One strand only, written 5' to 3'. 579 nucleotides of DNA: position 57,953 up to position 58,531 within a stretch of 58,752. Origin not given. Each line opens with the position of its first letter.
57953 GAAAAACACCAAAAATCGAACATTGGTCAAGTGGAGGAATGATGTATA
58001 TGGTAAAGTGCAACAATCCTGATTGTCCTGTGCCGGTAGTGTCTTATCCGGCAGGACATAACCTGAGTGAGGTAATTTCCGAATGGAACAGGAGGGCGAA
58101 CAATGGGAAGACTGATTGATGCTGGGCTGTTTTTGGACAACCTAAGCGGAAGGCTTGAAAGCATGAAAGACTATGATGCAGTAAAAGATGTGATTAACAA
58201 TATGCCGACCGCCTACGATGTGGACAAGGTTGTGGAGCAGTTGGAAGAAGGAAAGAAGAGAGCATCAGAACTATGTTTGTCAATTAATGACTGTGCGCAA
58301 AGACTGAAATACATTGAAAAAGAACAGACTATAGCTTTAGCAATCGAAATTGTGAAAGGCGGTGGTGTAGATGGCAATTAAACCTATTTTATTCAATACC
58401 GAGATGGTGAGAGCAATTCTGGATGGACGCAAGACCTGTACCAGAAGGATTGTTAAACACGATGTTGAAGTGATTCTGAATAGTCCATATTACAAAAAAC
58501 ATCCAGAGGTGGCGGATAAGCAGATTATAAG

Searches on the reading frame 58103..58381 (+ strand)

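Call 67: search_protein_families(library=phrogs, proteins=[window:58103-58381:+], max_evalue=0.0001)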
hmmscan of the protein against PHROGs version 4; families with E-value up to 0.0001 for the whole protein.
window:58103-58381:+ (92 aa): 1 family
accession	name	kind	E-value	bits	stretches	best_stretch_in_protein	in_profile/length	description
phrog_20593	-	unknown function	4.2e-13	50.6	1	3-90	2-88/88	-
